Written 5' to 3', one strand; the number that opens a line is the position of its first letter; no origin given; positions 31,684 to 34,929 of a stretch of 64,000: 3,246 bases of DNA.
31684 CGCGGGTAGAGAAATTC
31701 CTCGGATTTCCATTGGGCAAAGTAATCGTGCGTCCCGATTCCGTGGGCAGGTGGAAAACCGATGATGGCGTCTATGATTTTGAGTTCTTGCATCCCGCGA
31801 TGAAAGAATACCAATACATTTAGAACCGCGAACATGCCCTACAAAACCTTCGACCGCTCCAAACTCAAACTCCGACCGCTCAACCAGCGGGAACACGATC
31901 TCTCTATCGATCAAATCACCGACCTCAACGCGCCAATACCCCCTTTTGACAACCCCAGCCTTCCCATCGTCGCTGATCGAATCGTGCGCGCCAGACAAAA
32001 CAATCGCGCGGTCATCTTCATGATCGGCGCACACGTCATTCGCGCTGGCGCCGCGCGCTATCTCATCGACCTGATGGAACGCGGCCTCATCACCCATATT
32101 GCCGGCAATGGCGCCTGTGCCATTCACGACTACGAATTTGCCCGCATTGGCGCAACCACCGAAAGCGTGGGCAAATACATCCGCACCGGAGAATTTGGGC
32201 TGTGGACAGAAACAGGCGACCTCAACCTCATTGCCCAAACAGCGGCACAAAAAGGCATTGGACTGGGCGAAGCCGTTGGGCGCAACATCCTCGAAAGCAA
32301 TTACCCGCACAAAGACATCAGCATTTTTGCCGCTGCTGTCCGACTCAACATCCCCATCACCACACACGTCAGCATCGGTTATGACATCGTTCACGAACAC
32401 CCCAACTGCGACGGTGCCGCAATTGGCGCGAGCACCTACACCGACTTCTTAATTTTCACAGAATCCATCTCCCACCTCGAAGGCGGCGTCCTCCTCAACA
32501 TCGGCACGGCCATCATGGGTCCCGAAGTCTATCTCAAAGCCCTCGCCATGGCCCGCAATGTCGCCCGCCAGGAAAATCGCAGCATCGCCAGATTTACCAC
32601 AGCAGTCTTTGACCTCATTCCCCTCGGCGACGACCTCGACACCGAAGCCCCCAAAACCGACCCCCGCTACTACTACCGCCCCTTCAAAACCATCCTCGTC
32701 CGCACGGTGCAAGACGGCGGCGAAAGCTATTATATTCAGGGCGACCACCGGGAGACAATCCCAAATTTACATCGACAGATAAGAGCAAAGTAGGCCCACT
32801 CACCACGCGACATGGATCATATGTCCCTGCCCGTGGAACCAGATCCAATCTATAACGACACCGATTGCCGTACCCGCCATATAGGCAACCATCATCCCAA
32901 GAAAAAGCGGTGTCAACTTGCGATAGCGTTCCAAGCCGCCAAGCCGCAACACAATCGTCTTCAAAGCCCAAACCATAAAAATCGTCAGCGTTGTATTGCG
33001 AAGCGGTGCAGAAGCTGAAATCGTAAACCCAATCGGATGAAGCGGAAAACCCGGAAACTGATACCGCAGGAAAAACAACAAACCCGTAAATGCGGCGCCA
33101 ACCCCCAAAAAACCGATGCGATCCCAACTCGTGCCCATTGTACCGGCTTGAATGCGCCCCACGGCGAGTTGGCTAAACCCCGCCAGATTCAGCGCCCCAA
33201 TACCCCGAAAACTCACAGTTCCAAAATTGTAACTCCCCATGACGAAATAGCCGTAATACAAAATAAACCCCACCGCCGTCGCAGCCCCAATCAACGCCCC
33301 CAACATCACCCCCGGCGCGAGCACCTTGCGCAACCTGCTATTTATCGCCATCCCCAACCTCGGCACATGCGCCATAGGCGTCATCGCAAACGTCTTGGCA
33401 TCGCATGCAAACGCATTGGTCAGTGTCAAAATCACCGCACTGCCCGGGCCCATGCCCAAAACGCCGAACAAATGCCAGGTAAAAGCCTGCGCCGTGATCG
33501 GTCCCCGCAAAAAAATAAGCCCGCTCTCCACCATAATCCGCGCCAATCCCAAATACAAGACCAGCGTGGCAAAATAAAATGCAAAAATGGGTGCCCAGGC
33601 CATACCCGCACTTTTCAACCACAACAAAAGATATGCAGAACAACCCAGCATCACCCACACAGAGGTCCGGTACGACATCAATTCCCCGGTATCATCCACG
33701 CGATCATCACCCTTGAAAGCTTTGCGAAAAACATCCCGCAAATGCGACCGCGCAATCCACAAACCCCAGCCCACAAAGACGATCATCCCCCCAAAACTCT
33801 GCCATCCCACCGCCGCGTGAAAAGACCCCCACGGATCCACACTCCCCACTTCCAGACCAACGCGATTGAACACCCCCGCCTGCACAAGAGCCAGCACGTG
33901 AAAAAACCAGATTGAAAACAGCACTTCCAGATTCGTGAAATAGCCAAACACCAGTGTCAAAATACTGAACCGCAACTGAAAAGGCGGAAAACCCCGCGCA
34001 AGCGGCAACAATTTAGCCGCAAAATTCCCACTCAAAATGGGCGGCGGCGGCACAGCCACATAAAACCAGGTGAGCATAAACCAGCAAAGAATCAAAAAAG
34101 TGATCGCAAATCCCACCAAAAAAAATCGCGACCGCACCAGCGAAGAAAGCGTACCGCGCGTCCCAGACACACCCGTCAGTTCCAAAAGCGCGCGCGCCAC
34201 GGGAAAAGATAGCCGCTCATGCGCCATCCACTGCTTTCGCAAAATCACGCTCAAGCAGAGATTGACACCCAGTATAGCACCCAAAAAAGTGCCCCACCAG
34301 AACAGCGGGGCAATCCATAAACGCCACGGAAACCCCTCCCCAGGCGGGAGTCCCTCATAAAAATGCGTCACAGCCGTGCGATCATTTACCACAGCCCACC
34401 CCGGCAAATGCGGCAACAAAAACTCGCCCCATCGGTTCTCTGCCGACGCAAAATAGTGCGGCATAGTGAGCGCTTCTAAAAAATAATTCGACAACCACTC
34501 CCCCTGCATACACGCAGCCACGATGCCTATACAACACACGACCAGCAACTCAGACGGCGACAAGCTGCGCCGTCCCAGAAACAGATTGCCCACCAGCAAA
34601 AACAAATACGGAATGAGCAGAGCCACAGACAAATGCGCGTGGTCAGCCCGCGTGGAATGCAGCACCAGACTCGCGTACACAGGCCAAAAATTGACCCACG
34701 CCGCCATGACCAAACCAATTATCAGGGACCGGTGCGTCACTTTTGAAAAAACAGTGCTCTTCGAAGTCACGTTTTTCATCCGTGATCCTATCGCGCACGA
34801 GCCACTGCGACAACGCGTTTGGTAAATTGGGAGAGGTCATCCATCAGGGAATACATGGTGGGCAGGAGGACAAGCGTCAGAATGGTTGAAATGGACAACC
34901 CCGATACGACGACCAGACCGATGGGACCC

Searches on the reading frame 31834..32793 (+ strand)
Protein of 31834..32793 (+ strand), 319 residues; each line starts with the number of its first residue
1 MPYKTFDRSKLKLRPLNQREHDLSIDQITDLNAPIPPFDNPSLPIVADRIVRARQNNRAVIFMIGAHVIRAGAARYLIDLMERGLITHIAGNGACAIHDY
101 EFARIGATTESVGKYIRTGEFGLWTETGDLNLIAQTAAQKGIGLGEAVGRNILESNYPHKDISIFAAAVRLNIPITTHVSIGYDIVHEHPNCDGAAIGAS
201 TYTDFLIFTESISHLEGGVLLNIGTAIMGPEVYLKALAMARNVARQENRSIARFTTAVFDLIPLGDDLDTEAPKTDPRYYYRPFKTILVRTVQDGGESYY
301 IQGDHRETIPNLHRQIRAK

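Call 7: search_protein_families(library=pfam, proteins=[window:31834-32793:+])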
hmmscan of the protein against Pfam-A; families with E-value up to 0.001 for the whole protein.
window:31834-32793:+ (319 aa): 1 family
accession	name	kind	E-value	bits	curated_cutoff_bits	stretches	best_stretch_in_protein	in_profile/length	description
PF21570.3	ArgZ-like_C_2nd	-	1.9e-06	28.1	27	1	46-154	3-106/213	Arginine dihydrolase ArgZ-like, C-terminal, Rossmann fold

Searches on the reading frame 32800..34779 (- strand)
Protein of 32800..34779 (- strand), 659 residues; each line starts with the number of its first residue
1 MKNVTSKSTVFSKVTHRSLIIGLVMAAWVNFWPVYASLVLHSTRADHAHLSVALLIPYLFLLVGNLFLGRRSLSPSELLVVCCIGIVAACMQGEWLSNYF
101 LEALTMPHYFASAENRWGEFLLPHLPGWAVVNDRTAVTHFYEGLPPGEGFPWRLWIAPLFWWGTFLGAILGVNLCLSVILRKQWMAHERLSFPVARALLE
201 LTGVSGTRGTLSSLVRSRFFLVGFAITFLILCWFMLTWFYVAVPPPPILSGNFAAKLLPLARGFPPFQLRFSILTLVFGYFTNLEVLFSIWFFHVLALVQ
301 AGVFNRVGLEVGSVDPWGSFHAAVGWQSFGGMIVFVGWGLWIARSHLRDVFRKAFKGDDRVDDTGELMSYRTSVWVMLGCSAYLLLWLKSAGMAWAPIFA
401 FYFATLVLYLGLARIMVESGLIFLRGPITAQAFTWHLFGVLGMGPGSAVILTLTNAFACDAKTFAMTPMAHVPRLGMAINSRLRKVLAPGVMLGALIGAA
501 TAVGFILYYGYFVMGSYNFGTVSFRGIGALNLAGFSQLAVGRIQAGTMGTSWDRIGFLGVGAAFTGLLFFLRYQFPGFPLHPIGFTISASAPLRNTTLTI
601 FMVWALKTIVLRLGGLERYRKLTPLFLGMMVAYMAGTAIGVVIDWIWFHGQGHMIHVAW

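Call 7: search_protein_families(library=pfam, proteins=[window:32800-34779:-])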
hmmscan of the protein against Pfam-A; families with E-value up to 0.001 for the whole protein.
window:32800-34779:- (659 aa): 2 families
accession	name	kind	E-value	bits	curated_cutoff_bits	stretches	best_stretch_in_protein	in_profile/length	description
PF20581.3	DUF6785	-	3.4e-96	323.2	25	1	15-511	1-495/498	Family of unknown function (DUF6785)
PF20580.3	DUF6784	-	2.4e-19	69.8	26.4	1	556-644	2-90/101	Domain of unknown function (DUF6784)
